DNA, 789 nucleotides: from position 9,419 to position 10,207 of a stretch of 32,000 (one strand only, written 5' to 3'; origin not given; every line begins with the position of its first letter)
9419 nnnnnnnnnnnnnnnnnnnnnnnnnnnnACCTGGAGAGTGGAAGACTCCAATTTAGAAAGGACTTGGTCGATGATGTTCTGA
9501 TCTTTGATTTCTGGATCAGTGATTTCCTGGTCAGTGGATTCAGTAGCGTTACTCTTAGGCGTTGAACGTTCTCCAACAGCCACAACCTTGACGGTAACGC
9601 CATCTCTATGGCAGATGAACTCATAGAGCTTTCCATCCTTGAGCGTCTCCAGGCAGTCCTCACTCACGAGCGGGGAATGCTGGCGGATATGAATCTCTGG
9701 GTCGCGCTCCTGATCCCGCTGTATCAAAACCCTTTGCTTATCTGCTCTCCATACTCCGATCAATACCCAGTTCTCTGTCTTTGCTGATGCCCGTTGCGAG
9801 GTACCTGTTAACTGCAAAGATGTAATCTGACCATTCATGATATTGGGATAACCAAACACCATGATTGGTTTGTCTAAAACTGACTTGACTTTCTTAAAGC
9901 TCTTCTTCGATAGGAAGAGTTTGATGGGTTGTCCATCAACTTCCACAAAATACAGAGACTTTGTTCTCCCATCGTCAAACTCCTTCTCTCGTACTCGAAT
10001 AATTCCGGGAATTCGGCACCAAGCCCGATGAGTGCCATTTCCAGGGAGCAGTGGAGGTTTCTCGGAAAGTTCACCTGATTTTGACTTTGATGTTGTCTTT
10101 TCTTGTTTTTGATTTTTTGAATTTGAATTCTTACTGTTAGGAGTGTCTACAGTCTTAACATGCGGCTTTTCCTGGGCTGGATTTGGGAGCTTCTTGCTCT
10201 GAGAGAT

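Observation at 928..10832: Two paralogous nucleic-acid modules (SSB-stub <> shared-N-terminus effector > dsRBD) about 7 kb apart: candidate undescribed system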

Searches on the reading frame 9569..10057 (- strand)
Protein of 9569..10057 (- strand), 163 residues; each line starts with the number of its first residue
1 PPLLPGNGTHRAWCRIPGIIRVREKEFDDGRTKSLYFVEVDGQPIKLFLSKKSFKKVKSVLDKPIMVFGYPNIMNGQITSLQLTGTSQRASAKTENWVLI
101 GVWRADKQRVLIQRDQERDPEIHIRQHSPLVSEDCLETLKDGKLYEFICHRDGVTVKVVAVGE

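Call 32: search_solved_structures(query=A3, max_evalue=10)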
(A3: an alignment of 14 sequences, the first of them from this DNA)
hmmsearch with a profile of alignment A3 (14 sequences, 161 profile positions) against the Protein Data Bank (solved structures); distinct sequences matched with E-value up to 10: 1.
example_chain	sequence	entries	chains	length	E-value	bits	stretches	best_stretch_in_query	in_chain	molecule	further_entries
7ylu_P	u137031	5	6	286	0.62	12.7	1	62-122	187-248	Phosducin-like protein 2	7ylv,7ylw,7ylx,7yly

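Call 33: search_dna_similar(query=window:9569-10057:-, collection=plasmids, mode=protein, max_rows=60, max_evalue=0.001)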
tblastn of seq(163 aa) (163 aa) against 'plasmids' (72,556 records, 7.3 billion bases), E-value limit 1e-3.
Records with a match: 9; places in all: 12; records where one place covers at least 80% of the query: 9.
Best place of each record, by identity: 95-99% 2; <60% 7.
By first word of the organism name: Acaryochloris 9.
By predicted mobility (MOB-suite, as given by PLSDB): non-mobilizable 6; conjugative 2; mobilizable 1.
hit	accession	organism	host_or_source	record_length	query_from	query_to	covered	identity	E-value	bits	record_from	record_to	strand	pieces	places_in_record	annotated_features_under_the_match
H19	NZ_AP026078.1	Acaryochloris marina MBIC10699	cell culture,Ascidian, Diplosoma similis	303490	1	163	100%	98.8%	3e-94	305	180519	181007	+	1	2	hypothetical protein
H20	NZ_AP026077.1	Acaryochloris marina MBIC10699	cell culture,Ascidian, Diplosoma similis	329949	1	163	100%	98.2%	2e-94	305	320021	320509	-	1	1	hypothetical protein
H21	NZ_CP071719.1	Acaryochloris sp. 'Moss Beach'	culture,intertidal zone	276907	2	161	98%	55.0%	4e-45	164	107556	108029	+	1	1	hypothetical protein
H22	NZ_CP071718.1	Acaryochloris sp. 'Moss Beach'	culture,intertidal zone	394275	3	161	98%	52.8%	6e-45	164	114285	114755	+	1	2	hypothetical protein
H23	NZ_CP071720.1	Acaryochloris sp. 'Moss Beach'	culture,intertidal zone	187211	2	151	92%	54.7%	8e-42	155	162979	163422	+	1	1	hypothetical protein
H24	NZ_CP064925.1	Acaryochloris marina S15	cell culture,surface of Pikea pinnata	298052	2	151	92%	54.7%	2e-41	154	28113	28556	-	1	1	hypothetical protein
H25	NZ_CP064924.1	Acaryochloris marina S15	cell culture,surface of Pikea pinnata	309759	3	161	98%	51.6%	1e-43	159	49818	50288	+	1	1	hypothetical protein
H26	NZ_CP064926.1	Acaryochloris marina S15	cell culture,surface of Pikea pinnata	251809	2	151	92%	48.7%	3e-33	130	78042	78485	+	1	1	hypothetical protein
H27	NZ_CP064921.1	Acaryochloris marina S15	cell culture,surface of Pikea pinnata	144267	3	151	91%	47.0%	3e-27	113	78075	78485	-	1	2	hypothetical protein (x2)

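Call 38: get_annotated_region(hit=H19, flank=9000)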
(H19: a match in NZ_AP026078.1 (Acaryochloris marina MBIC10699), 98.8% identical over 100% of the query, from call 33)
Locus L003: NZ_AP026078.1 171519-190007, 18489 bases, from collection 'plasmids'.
description: Acaryochloris marina MBIC10699 plasmid pREC3, complete sequence
organism: Acaryochloris marina MBIC10699 (NCBI taxid 2954813)
taxonomy: Bacteria; Cyanobacteriota; Cyanophyceae; Acaryochloridales; Acaryochloridaceae; Acaryochloris; Acaryochloris marina; Acaryochloris marina MBIC10699
host: -; source: cell culture,Ascidian, Diplosoma similis; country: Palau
typing (MOB-suite, as given by PLSDB): conjugative; relaxase MOBF; mating-pair formation MPF_T
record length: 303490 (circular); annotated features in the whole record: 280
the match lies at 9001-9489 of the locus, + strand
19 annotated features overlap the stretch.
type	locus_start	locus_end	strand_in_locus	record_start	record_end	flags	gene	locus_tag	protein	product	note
CDS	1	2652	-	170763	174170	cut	-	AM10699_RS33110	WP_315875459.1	hypothetical protein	-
CDS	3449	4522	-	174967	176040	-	-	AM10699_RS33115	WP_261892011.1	ParB/RepB/Spo0J family partition protein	-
CDS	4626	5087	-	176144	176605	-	-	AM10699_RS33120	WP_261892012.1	hypothetical protein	-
CDS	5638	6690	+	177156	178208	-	-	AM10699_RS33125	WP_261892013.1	hypothetical protein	-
CDS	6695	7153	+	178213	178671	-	-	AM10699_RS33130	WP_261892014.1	DUF296 domain-containing protein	-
CDS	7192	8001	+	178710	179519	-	-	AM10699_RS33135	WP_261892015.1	nitrilase-related carbon-nitrogen hydrolase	GO:0006807 - nitrogen compound metabolic process [Evidence IEA]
CDS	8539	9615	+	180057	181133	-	-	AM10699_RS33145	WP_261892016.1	hypothetical protein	-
CDS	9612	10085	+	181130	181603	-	-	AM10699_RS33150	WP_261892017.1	double-stranded RNA binding motif domain-containing protein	-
CDS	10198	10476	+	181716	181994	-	-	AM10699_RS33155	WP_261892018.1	cell division protein SepF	-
CDS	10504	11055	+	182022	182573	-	-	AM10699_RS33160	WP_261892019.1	hypothetical protein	-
CDS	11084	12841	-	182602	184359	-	-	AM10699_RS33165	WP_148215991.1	mechanosensitive ion channel family protein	-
CDS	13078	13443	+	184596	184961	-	-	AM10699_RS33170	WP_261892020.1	VOC family protein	-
CDS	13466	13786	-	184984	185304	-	-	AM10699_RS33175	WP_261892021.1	single-stranded DNA-binding protein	-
CDS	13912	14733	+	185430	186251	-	-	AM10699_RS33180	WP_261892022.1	hypothetical protein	-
CDS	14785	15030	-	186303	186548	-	-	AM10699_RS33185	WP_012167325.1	RNA-binding protein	-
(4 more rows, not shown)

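Call 39: get_annotated_region(hit=H22, flank=7000)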
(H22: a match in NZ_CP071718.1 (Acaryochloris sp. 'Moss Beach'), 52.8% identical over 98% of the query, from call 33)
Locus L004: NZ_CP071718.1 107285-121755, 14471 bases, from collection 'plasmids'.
description: Acaryochloris sp. 'Moss Beach' plasmid pMB01, complete sequence
organism: Acaryochloris sp. 'Moss Beach' (NCBI taxid 2740837)
taxonomy: Bacteria; Cyanobacteriota; Cyanophyceae; Acaryochloridales; Acaryochloridaceae; Acaryochloris; Acaryochloris sp. 'Moss Beach'
host: -; source: culture,intertidal zone; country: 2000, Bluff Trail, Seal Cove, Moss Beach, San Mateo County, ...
typing (MOB-suite, as given by PLSDB): non-mobilizable
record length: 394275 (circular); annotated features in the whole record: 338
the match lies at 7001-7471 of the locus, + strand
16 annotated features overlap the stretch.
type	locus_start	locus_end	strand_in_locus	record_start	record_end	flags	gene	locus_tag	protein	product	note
CDS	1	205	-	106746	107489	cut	-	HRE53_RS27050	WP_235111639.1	group II intron maturase-specific domain-containing protein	-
CDS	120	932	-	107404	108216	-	-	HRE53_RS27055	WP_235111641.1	reverse transcriptase N-terminal domain-containing protein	-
CDS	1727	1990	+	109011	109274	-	-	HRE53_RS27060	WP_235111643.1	putative dsRNA-binding protein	-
CDS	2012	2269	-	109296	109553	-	-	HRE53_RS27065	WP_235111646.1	RNA-binding protein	-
CDS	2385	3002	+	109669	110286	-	-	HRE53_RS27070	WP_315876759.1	hypothetical protein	-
CDS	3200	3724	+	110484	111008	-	-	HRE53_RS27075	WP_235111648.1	hypothetical protein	-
CDS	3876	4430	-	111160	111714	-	-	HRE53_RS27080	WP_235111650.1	hypothetical protein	-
CDS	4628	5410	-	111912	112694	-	-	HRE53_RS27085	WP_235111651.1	response regulator transcription factor RpaB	GO:0000160 - phosphorelay signal transduction system [Evidence IEA]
CDS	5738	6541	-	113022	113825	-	-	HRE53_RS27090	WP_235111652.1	hypothetical protein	-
CDS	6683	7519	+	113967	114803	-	-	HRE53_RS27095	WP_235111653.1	hypothetical protein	-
CDS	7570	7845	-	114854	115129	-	-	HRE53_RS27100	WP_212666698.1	RNA-binding protein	-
CDS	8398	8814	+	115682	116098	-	-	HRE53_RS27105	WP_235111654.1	hypothetical protein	-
CDS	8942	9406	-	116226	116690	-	-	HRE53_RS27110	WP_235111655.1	hypothetical protein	-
CDS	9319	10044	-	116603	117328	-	-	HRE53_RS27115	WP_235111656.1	IS1 family transposase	GO:0006313 - DNA transposition [Evidence IEA]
CDS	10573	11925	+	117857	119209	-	-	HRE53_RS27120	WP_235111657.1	ISKra4 family transposase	-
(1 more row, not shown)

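Call 42: search_protein_representatives(alignment_id=A3)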
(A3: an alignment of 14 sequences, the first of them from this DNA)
Query: 14 sequences, 161 profile positions. Proteins with E-value up to 0.001 (for the whole library): 23; up to 1e-10: 3; up to 1e-30: 2. The best 23 are listed.
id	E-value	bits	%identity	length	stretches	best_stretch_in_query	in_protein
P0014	9.4e-81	285.2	-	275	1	1-161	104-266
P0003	1.0e-76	272.1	-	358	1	2-160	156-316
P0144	1.6e-22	95.9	-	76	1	97-161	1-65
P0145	2.1e-10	56.5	-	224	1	2-159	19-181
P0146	2.0e-09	53.4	-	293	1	2-160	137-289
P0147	4.6e-09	52.1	-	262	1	2-155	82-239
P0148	4.0e-08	49.1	-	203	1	2-126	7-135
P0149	7.6e-08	48.2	-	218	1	4-149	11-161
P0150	8.2e-08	48.1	-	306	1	5-151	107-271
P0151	1.2e-07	47.6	-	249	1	2-151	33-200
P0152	4.4e-07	45.7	-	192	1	2-159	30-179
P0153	4.8e-07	45.6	-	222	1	3-156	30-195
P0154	1.6e-06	43.9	-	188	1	1-151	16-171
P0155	1.8e-06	43.7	-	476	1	2-156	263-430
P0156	8.1e-06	41.6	-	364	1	2-157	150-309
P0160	4.4e-05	39.2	-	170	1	4-161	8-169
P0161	6.0e-05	38.8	-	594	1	2-158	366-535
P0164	8.5e-04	35.0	-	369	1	2-158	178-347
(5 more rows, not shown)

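Call 44: search_protein_families(library=pfam, proteins=[P0145, P0146, P0147, P0150, P0153, P0155, P0156, P0161, P0164, P0160], max_evalue=0.1)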
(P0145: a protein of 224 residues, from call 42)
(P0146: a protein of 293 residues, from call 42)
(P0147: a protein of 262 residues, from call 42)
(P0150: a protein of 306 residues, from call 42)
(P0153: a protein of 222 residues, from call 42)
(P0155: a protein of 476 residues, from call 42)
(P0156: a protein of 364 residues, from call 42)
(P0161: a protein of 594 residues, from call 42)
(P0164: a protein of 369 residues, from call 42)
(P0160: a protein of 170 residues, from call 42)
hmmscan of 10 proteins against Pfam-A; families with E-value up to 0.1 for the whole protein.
P0145 (224 aa): 0 families

P0146 (293 aa): 0 families

P0147 (262 aa): 1 family
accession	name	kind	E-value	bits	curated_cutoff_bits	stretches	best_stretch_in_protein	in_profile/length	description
PF18229.6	GcnA_N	-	0.065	13.8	27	0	89-143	9-60/79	N-acetyl-beta-D-glucosaminidase N-terminal domain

P0150 (306 aa): 0 families

P0153 (222 aa): 0 families

P0155 (476 aa): 2 families
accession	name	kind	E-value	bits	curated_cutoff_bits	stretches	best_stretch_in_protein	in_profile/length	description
PF04388.17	Hamartin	-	0.0038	16.5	25.9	1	91-375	432-700/727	Hamartin protein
PF02805.21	Ada_Zn_binding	-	0.032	14.7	23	1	4-59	9-64/65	Metal binding domain of Ada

P0156 (364 aa): 0 families

P0161 (594 aa): 0 families

P0164 (369 aa): 0 families

P0160 (170 aa): 0 families

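Call 46: find_encoding_contigs(protein=P0147, flank=8000, max_places=3)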
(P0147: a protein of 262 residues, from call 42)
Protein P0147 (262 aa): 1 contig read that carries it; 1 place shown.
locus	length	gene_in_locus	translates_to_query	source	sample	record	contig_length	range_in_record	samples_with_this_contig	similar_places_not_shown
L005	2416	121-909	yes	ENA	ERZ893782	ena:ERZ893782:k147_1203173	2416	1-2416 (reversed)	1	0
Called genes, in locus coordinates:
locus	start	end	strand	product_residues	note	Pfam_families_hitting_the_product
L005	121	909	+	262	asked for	-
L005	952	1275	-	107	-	-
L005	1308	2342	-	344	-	PF10975:DUF2802 (faint)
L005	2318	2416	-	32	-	?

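Call 47: find_encoding_contigs(protein=P0146, flank=8000, max_places=3)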
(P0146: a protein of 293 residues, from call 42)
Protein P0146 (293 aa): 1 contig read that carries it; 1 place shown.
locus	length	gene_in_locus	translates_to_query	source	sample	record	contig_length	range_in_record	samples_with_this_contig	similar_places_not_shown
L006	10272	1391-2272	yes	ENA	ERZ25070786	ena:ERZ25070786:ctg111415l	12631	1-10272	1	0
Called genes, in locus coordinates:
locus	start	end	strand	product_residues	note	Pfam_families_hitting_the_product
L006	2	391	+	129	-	?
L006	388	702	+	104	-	-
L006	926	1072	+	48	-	-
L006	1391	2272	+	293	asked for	-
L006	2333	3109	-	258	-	-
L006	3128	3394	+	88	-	-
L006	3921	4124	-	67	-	-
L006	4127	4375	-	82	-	-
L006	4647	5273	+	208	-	-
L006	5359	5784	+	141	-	-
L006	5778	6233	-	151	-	-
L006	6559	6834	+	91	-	PF05015:HigB-like_toxin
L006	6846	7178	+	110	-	PF01381:HTH_3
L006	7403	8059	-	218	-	-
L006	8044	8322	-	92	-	PF01582:TIR (weak), PF13676:TIR_2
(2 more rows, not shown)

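Call 70: predict_structure(alignment_id=A4)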
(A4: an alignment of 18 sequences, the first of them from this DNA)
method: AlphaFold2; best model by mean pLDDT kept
length: 163 residues; sequences in the alignment: 18
mean_pLDDT: 93.6   pTM: 0.84
mean pLDDT of the five models: 93.6, 93.5, 92.6, 91.8, 87.6
residues with pLDDT >= 90: 141; 70-90: 17; 50-70: 5; < 50: 0
segments of 3 or more residues with pLDDT < 50: none
pLDDT, mean of each block of 10 residues (from residue 1): 89 96 95 96 96 93 96 97 90 82 97 88 94 97 97 96 94
secondary structure, 60 per line:
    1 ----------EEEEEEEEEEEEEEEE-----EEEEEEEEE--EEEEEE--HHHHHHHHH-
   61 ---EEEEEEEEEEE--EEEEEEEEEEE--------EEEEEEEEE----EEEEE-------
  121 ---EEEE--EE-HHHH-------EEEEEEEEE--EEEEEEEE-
elements in order: E11-26 E32-40 E43-48 H51-59 E64-74 E77-87 E96-104 E109-113 E124-127 H133-136 E144-152 E155-162

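Call 72: fold_search(model_id=the predicted structure, library=pdb)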
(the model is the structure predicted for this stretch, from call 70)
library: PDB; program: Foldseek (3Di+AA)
matches with E <= 10: 978; with E <= 0.001: 1
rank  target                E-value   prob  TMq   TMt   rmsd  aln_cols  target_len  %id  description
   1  3udg_A                3.4e-04  1.00  0.54  0.44   7.0       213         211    9  Structure of Deinococcus radiodurans SSB bound to ssDNA (released 2012-05-16)
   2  2ihf                  2.3e-03  1.00  0.44  0.37  13.7       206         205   10  Crystal structure of deletion mutant delta 228-252 R190A of the single-stranded DNA binding protein from Thermus aquatic (released 2007-01-02)
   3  2fxq                  3.0e-03  1.00  0.48  0.41  12.4       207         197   10  Single-stranded DNA-binding protein from Thermus aquaticus (released 2006-02-14)
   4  3u58_C                6.9e-03  0.96  0.31  0.25  18.3       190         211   10  Crystal Structure of the Tetrahymena telomerase processivity factor Teb1 AB (released 2011-12-28)
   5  2oq0_C                7.3e-03  0.91  0.27  0.24  16.4       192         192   11  Crystal Structure of the First HIN-200 Domain of Interferon-Inducible Protein 16 (released 2007-02-27)
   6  8x70_D                8.5e-03  0.91  0.29  0.25  15.2       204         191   10  The Crystal Structure of IFI16 from Biortus. (released 2023-12-27)
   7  6oe9                  1.1e-02  0.77  0.25  0.22  15.7       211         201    9  Crystal structure of p204 HIN1 domain (released 2019-07-10)
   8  2cwa                  1.3e-02  1.00  0.54  0.44   8.5       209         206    9  Crystal Structure Of The Single-stranded DNA Binding Protein From Thermus Thermophilus HB8 (released 2005-12-17)
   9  2oq0_D                1.5e-02  0.80  0.26  0.23  15.9       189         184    8  Crystal Structure of the First HIN-200 Domain of Interferon-Inducible Protein 16 (released 2007-02-27)
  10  8x70_C                1.6e-02  0.87  0.28  0.24  15.9       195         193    9  The Crystal Structure of IFI16 from Biortus. (released 2023-12-27)
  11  2oq0_B                1.6e-02  0.75  0.26  0.24  16.1       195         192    9  Crystal Structure of the First HIN-200 Domain of Interferon-Inducible Protein 16 (released 2007-02-27)
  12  8idx_A                1.7e-02  0.87  0.28  0.25  15.7       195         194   10  Structure of p205 HIN (released 2024-02-14)
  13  7yny_C                1.7e-02  0.84  0.30  0.16  16.7       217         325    8  Crystal structure of baculovirus LEF-3 from Helicoverpa armigera nucleopolyhedrovirus (released 2023-01-25)
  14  5yzp                  1.7e-02  0.82  0.27  0.23  15.9       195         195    9  Crystal structure of p204 HINa domain (released 2018-12-19)
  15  2oq0_A                1.8e-02  0.75  0.27  0.24  16.2       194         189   10  Crystal Structure of the First HIN-200 Domain of Interferon-Inducible Protein 16 (released 2007-02-27)
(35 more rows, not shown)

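Call 75: find_encoding_contigs(protein=P0145, flank=7000, max_places=3)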
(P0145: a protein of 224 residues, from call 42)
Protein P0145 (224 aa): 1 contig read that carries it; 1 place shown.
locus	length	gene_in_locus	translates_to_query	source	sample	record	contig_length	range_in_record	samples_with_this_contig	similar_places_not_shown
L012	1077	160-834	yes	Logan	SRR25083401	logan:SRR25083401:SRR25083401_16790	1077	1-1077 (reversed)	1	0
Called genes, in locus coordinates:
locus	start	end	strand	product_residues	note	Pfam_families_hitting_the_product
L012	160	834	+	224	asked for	-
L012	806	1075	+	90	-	?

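Call 76: find_encoding_contigs(protein=P0153, flank=7000, max_places=3)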
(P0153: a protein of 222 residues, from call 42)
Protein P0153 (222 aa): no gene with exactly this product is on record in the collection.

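Call 77: find_encoding_contigs(protein=P0161, flank=7000, max_places=3)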
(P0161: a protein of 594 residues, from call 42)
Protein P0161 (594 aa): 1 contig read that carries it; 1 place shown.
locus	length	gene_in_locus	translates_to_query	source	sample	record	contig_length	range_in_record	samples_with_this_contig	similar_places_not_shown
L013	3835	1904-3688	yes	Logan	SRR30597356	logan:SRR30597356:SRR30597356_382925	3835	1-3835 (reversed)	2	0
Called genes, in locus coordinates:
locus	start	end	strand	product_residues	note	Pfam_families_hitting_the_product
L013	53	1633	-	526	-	PF07444:Ycf66_N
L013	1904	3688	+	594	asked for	-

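Call 79: fold_search(model_id=the predicted structure, library=viral)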
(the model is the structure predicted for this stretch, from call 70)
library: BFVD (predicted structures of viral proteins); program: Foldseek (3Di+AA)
matches with E <= 10: 815; with E <= 0.001: 1
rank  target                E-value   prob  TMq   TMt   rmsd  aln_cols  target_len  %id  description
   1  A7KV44                6.2e-04  1.00  0.35  0.05   7.3        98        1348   18  (no name in the UniProt tables at hand)
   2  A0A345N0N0            3.6e-03  1.00  0.34  0.57   5.8        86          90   17  (no name in the UniProt tables at hand)
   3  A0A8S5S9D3            4.0e-03  1.00  0.45  0.25  11.0       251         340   10  Uncharacterized protein [Phage sp. ctGns7]
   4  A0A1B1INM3            5.5e-03  1.00  0.33  0.23   7.0       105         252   13  (no name in the UniProt tables at hand)
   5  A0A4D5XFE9            5.5e-03  0.96  0.31  0.12  13.5       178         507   14  DNA ligase [Pithovirus LCPAC102]
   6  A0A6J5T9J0            1.4e-02  0.99  0.29  0.19   5.5        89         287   17  DNA ligase [uncultured Caudovirales phage]
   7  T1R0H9                1.6e-02  0.96  0.32  0.13  13.2       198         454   11  LEF-3 [Chrysodeixis chalcites nucleopolyhedrovirus]
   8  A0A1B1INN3            1.7e-02  0.98  0.28  0.31   7.7       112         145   10  (no name in the UniProt tables at hand)
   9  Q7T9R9                1.7e-02  0.94  0.32  0.17  15.4       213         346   11  Lef-3 [Adoxophyes orana granulovirus]
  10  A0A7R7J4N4            1.7e-02  1.00  0.31  0.20   9.3        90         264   14  (no name in the UniProt tables at hand)
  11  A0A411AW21            1.7e-02  0.99  0.28  0.20   7.1        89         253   15  Uncharacterized protein [Pantoea phage vB_PagM_LIET2]
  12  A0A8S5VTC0            1.8e-02  1.00  0.31  0.06   8.6       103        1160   14  (no name in the UniProt tables at hand)
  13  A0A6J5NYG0            2.2e-02  0.99  0.29  0.13   6.9        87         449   11  DnaE_OBF domain containing protein [uncultured Caudovirales phage]
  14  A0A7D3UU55            3.0e-02  1.00  0.35  0.45   5.0        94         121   12  Uncharacterized protein [Fadolivirus 2]
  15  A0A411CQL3            3.1e-02  0.96  0.28  0.18   8.6       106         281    8  SsDNA binding protein [Arthrobacter phage Sonali]
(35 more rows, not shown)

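Call 85: get_annotated_region(hit=H23, flank=7000)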
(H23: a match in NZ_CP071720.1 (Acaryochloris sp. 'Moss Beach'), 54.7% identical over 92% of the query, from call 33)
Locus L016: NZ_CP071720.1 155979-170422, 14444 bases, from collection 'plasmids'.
description: Acaryochloris sp. 'Moss Beach' plasmid pMB03, complete sequence
organism: Acaryochloris sp. 'Moss Beach' (NCBI taxid 2740837)
taxonomy: Bacteria; Cyanobacteriota; Cyanophyceae; Acaryochloridales; Acaryochloridaceae; Acaryochloris; Acaryochloris sp. 'Moss Beach'
host: -; source: culture,intertidal zone; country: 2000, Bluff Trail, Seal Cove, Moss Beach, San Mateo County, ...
typing (MOB-suite, as given by PLSDB): non-mobilizable
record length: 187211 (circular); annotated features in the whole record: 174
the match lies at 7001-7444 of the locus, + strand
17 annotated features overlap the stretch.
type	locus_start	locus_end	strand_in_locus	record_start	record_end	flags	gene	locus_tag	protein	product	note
CDS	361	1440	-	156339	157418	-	-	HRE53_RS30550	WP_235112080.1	streptomycin biosynthesis regulator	-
CDS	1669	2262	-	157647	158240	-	-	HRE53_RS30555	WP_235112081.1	hypothetical protein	-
CDS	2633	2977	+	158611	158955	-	-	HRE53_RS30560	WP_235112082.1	hypothetical protein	-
CDS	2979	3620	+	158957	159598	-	-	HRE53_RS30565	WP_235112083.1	NB-ARC domain-containing protein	-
CDS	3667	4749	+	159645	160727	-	-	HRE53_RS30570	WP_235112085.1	tetratricopeptide repeat protein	-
CDS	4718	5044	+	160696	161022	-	-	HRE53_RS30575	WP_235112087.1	tetratricopeptide repeat protein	-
CDS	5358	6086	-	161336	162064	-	-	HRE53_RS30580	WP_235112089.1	class I SAM-dependent methyltransferase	-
CDS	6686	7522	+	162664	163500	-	-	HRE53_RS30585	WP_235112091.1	hypothetical protein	-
CDS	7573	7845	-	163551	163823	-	-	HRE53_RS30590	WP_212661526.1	RNA-binding protein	-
CDS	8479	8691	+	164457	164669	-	-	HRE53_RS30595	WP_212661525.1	DUF2811 domain-containing protein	-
CDS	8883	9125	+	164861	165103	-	-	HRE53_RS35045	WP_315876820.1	hypothetical protein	-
CDS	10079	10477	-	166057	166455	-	-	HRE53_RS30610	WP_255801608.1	CpXC domain-containing protein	-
CDS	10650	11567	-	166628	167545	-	-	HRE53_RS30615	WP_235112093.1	hypothetical protein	-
CDS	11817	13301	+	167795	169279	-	-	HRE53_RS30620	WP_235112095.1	tetratricopeptide repeat protein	-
CDS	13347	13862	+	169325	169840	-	-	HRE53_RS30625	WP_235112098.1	hypothetical protein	-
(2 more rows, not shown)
